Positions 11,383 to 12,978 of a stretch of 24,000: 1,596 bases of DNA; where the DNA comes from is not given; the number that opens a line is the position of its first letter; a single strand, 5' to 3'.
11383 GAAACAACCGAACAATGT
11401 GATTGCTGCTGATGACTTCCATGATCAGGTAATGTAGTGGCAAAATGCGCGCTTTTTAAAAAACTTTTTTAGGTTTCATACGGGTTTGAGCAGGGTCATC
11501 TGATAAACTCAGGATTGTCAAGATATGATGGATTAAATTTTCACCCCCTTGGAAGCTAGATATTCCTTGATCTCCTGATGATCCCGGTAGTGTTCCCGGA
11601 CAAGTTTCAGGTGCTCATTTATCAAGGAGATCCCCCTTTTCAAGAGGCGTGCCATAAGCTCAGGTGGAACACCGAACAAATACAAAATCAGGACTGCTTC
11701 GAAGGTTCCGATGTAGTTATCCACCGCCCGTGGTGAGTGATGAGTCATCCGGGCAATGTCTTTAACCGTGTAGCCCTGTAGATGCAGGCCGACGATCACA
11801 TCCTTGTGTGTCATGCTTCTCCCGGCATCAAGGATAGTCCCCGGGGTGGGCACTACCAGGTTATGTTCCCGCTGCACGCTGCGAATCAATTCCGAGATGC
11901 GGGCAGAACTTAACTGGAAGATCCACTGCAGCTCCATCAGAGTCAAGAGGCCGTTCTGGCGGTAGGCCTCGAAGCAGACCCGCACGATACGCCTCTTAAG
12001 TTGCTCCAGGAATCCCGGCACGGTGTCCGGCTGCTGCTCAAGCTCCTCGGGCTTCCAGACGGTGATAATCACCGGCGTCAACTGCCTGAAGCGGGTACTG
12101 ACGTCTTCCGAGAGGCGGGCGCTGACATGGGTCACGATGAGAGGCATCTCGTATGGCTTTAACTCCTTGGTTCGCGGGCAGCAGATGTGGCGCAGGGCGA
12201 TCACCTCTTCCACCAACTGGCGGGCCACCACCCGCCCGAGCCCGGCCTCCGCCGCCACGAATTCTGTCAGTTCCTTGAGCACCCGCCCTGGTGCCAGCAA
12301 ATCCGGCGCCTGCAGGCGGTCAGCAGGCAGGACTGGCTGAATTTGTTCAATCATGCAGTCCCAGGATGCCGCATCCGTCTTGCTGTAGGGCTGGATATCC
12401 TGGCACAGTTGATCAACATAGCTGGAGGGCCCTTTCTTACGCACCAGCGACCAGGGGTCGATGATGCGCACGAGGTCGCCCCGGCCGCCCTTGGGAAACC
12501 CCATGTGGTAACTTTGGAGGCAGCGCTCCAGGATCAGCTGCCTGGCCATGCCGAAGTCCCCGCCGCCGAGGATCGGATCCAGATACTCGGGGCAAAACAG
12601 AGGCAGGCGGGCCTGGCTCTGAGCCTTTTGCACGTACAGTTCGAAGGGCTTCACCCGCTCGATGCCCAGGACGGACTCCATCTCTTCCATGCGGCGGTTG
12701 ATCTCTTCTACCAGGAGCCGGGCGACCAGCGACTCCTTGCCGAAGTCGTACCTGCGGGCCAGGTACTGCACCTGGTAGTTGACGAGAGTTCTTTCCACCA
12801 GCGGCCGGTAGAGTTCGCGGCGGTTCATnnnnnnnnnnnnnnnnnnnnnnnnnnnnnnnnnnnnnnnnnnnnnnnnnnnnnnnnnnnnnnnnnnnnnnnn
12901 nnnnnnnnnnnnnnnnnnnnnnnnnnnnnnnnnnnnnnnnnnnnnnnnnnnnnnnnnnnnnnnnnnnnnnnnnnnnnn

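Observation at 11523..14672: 3.15-kb unit bounded by perfect 15-bp inverted repeats, filled by a 3-gene operon with no recognisable recombinase: candidate novel IS-like or invertible element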

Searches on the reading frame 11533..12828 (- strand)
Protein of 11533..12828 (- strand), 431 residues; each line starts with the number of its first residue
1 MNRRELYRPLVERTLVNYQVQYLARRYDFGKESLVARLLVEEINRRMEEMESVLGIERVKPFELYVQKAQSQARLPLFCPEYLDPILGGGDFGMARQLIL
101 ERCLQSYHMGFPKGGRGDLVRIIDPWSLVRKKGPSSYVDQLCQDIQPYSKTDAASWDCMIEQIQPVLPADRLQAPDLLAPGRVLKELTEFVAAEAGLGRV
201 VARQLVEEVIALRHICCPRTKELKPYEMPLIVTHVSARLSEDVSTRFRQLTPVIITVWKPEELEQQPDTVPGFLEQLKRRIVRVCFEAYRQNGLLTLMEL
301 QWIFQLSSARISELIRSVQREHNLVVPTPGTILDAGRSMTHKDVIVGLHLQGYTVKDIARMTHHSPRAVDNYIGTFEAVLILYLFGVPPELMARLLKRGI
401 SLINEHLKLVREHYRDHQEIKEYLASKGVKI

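Call 4: search_protein_families(library=pfam, proteins=[window:11533-12828:-], max_evalue=1)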
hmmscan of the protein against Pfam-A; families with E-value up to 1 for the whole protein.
window:11533-12828:- (431 aa): 7 families
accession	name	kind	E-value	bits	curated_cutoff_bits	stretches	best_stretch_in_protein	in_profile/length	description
PF07900.17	DUF1670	-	3.7e-35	121.8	25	1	200-409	12-220/220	Protein of unknown function (DUF1670)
PF08281.18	Sigma70_r4_2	-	0.0034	17.5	25.7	1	348-373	22-47/54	Sigma-70, region 4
PF06056.18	Terminase_5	-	0.0041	17.5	20.3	1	348-372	9-33/58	Putative ATPase subunit of terminase (gpP-like)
PF13384.12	HTH_23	-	0.062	13.6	24.6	1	345-376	10-41/50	Homeodomain-like domain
PF13551.12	HTH_29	-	0.08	13.5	28.1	1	348-378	7-38/64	Winged helix-turn helix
PF13518.12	HTH_28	-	0.14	12.7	25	1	345-377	5-37/52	Helix-turn-helix domain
PF13542.12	HTH_Tnp_ISL3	-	0.14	12.1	27.4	1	344-371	19-45/51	Helix-turn-helix domain of transposase family ISL3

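Call 5: search_protein_families(library=ncbifam, proteins=[window:11533-12828:-], max_evalue=1)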
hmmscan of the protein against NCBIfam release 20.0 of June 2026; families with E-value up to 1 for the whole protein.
window:11533-12828:- (431 aa): 0 families

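Call 28: find_homologous_proteins(query=window:11533-12828:-)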
Query window:11533-12828:- (431 aa): 173 proteins with E <= 0.001 among 8000 candidates; the best 120 are listed.
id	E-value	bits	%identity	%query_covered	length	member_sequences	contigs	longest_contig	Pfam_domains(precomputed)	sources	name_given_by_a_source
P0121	6.3e-274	926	96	100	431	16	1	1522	PF07900.18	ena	-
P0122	1.2e-266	902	93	100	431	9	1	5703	PF07900.18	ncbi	-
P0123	6.8e-256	867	90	100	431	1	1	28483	PF07900.18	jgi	-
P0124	3.8e-250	848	86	100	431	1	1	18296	PF07900.18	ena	-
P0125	1.5e-248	843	85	100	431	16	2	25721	PF07900.18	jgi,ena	jgi:hypothetical protein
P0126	1.6e-245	833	86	98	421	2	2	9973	PF07900.18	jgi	jgi:hypothetical protein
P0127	8.0e-234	794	86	93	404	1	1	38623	PF07900.18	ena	-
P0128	7.9e-228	774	86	91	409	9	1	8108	PF07900.18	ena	-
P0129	8.3e-228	774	80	100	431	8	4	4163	PF07900.18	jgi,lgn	-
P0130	2.7e-227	773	80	100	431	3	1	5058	PF07900.18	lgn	-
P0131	3.9e-222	756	78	100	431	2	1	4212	PF07900.18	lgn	-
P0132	1.0e-212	725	82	90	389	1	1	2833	PF07900.18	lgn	-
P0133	3.7e-210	716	88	77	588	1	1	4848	PF07900.18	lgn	-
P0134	5.2e-206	703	72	100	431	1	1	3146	PF07900.18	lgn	-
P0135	1.3e-205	701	73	100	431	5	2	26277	PF07900.18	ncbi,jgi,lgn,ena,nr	ncbi:MAG: DUF1670 domain-containing protein [Firmicutes bacterium]|nr:DUF1670 domain-containing prot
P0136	7.3e-202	689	71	100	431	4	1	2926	PF07900.18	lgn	-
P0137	3.7e-200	683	71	100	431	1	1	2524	PF07900.18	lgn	-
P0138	1.1e-199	682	70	100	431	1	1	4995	PF07900.18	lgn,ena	-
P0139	1.2e-199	682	70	100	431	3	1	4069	PF07900.18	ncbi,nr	ncbi:MAG: DUF1670 domain-containing protein [Clostridia bacterium]|nr:DUF1670 domain-containing prot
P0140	4.4e-191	653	66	100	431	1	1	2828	PF07900.18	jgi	jgi:hypothetical protein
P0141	2.8e-189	647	66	100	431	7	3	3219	PF07900.18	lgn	-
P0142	1.5e-187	642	65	100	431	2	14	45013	PF07900.18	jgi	-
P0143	1.3e-185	635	66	100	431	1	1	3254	PF07900.18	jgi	-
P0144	5.4e-183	627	68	100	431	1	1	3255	PF07900.18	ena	-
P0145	1.6e-182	625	64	100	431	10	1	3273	PF07900.18,PF08281.19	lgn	-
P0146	9.0e-182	623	65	100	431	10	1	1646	PF07900.18,PF08281.19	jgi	-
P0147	2.9e-178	611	86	73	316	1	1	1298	PF07900.18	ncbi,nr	ncbi:MAG: DUF1670 domain-containing protein, partial [Bacillota bacterium]|nr:DUF1670 domain-contain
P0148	2.0e-177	608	62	100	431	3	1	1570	PF07900.18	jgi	jgi:hypothetical protein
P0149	4.6e-177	607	64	100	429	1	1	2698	PF07900.18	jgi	-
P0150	5.1e-176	604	60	100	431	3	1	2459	PF07900.18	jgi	-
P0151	1.4e-175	602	61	100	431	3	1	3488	PF07900.18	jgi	-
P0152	8.2e-174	596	63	100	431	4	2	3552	PF07900.18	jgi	-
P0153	2.3e-172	592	61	100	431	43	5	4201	PF07900.18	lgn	-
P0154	3.5e-172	591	60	100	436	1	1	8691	PF07900.18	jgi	-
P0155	5.3e-172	591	62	100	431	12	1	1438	PF07900.18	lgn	-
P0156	1.6e-169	582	61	100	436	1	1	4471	PF07900.18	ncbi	-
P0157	1.7e-169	582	61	100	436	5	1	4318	PF07900.18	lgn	-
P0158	6.3e-169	580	59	100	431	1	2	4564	PF07900.18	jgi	-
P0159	2.9e-165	568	59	100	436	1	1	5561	PF07900.18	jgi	-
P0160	3.9e-165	568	59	100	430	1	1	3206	PF07900.18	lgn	-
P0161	1.2e-164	566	61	100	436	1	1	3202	PF07900.18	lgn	-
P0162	1.9e-163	562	59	100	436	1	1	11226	PF07900.18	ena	-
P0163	2.9e-163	562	58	100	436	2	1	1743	PF07900.18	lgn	-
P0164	6.4e-163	561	58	100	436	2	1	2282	PF07900.18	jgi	-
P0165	3.9e-162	558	60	100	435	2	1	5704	PF07900.18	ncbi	-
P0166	7.1e-160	551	56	100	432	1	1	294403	PF07900.18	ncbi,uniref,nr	ncbi:DUF1670 domain-containing protein [Petrotoga sp. 9PWA.NaAc.5.4]|uniref:DUF1670 domain-containin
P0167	2.2e-159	549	58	100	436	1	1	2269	PF07900.18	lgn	-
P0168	2.4e-159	549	56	100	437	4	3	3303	PF07900.18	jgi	-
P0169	3.2e-159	548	58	100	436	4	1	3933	PF07900.18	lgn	-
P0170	8.0e-158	544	57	100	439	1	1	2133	PF07900.18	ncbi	-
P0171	1.4e-157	543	57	100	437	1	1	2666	PF07900.18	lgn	-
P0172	3.9e-157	542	60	100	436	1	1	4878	PF07900.18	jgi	jgi:hypothetical protein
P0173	8.1e-157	541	57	100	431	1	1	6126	PF07900.18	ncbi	-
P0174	8.2e-157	540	58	100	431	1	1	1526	PF07900.18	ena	-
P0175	1.1e-156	540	55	100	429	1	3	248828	PF07900.18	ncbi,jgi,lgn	-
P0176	1.7e-155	536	56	100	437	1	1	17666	PF07900.18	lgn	-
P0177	7.5e-155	534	55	100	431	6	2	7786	PF07900.18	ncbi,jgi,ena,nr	ncbi:MAG: DUF1670 domain-containing protein [Limnochordia bacterium]|jgi:hypothetical protein|nr:DUF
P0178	5.7e-154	531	56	100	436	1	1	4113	PF07900.18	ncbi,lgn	-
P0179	2.1e-153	529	56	100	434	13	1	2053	PF07900.18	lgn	-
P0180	4.6e-153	528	54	100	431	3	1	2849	PF07900.18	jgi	-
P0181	1.1e-152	527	56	100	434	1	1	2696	PF07900.18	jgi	jgi:hypothetical protein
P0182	1.1e-152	527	54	100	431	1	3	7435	PF07900.18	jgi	jgi:hypothetical protein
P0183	2.8e-152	526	54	100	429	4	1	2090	PF07900.18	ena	-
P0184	3.3e-152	525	54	100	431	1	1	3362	PF07900.18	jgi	-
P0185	9.3e-152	524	54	100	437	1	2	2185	PF07900.18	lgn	-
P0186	1.0e-151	524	55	100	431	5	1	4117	PF07900.18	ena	-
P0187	4.7e-151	522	55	99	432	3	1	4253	PF07900.18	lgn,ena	-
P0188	6.2e-151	521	88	63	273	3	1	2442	PF07900.18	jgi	jgi:uncharacterized Fe-S cluster-containing radical SAM superfamily protein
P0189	6.2e-150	518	54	100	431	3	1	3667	PF07900.18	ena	-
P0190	8.0e-150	517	54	100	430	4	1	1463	PF07900.18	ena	-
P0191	1.0e-149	517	54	100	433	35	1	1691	PF07900.18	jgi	-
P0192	2.1e-149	516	54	100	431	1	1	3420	PF07900.18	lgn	-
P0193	2.1e-149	516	56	100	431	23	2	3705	PF07900.18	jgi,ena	-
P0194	2.2e-149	516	56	100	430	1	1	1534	PF07900.18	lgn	-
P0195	4.7e-149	515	53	100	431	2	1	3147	PF07900.18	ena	-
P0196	5.3e-149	515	54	100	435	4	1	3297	PF07900.18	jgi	-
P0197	1.2e-148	514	54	100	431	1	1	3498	PF07900.18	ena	-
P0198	1.7e-148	513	53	100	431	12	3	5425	PF07900.18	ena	-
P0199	2.3e-148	513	55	100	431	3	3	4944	PF07900.18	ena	-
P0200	4.7e-148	512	55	100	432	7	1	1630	PF07900.18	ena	-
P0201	6.7e-148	511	54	100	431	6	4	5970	PF07900.18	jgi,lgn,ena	-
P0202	6.4e-145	501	52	100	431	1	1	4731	PF07900.18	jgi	-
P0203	1.4e-144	500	53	100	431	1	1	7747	PF07900.18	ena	-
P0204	1.8e-144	500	63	80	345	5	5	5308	PF07900.18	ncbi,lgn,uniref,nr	ncbi:hypothetical protein HKBW3S03_01357 [Candidatus Hakubella thermalkaliphila]|uniref:DUF1670 doma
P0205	2.6e-144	499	53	100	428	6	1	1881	PF07900.18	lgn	-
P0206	1.5e-143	497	53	100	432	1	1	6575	PF07900.18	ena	-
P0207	2.0e-143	496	89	58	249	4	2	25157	PF07900.18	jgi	jgi:hypothetical protein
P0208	3.5e-143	496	53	100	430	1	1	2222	PF07900.18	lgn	-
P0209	1.7e-142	493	53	100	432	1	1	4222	PF07900.18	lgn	-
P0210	3.5e-142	492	85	59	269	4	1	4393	PF07900.18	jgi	jgi:predicted DNA-binding protein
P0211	3.8e-142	492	53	100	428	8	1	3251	PF07900.18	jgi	-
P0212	1.6e-141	490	54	100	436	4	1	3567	PF07900.18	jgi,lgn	-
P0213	1.7e-141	490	52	100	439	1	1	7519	PF07900.18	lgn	-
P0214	1.5e-140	487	51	100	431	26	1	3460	PF07900.18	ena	-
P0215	1.9e-140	487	50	100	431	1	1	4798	PF07900.18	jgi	-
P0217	1.9e-139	483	60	84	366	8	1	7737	PF07900.18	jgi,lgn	jgi:hypothetical protein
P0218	2.4e-139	483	50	100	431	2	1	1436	PF07900.18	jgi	jgi:hypothetical protein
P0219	4.2e-139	482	53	100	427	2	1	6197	PF07900.18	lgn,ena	-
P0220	2.3e-138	480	54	99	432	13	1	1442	PF07900.18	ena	-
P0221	6.0e-138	478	51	100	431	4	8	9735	PF07900.18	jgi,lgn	jgi:hypothetical protein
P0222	6.6e-138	478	51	100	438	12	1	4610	PF07900.18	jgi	jgi:hypothetical protein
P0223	9.2e-138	478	54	99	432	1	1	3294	PF07900.18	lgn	-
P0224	1.4e-137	477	53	99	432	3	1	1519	PF07900.18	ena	-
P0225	3.4e-137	476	52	100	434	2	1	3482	PF07900.18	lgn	-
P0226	3.6e-137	476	50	100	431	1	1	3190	PF07900.18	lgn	-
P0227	4.4e-137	476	54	99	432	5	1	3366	PF07900.18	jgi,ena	-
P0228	1.1e-136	474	55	99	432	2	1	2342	PF07900.18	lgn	-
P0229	1.5e-136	474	52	99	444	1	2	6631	PF07900.18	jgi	jgi:hypothetical protein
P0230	2.4e-136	473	53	99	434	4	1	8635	PF07900.18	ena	-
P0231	3.6e-136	472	53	99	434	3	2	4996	PF07900.18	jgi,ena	jgi:DNA-binding CsgD family transcriptional regulator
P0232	5.5e-136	472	53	99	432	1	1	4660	PF07900.18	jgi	jgi:hypothetical protein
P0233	6.4e-136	472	53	100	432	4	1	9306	PF07900.18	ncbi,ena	-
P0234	1.0e-135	471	53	98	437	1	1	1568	PF07900.18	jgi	jgi:hypothetical protein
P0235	2.8e-135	470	54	99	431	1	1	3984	PF07900.18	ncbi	-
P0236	3.4e-135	469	54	100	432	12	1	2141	PF07900.18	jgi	-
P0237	5.1e-135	469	52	99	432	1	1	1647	PF07900.18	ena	-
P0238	5.1e-135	469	52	99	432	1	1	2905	PF07900.18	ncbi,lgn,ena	-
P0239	5.3e-135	469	53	99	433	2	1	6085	PF07900.18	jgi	jgi:hypothetical protein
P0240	6.6e-135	468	52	99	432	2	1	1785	PF07900.18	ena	-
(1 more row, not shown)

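Call 34: search_solved_structures(query=A3, max_evalue=1)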
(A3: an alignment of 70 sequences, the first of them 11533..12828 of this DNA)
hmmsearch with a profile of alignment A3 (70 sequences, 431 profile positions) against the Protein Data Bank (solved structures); distinct sequences matched with E-value up to 1: 0.

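Call 41: predict_structure(alignment_id=A3)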
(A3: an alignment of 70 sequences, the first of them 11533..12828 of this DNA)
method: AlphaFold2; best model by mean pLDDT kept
length: 431 residues; sequences in the alignment: 70
mean_pLDDT: 90.6   pTM: 0.90
mean pLDDT of the five models: 90.6, 90.3, 89.9, 89.7, 88.6
residues with pLDDT >= 90: 319; 70-90: 92; 50-70: 11; < 50: 9
segments of 3 or more residues with pLDDT < 50: 241-246
pLDDT, mean of each block of 10 residues (from residue 1): 79 91 87 87 96 94 94 96 92 93 96 93 93 89 91 95 96 86 96 94 96 96 97 82 56 96 92 96 98 94 94 95 92 63 90 93 90 91 94 91 89 90 86 74
secondary structure, 60 per line:
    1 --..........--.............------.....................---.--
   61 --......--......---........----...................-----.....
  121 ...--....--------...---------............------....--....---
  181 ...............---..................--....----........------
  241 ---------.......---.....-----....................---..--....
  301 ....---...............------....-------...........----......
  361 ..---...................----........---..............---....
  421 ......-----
elements in order: H3-12 H15-27 H34-54 E63-68 E71-76 H80-87 H92-110 H116-123 H126-129 H150-161 H168-171 H174-177 H181-195 H199-216 E227-234 E250-256 H260-264 H270-289 H297-304 H308-322 H329-332 H340-350 H355-362 H366-384 H389-396 H400-413 H417-426
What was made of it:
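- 11533..12828 (-): ORF3, 431 aa. A DUF1670 paralogue of ORF2. AlphaFold2 pLDDT 90.6, pTM 0.90 (call 41).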
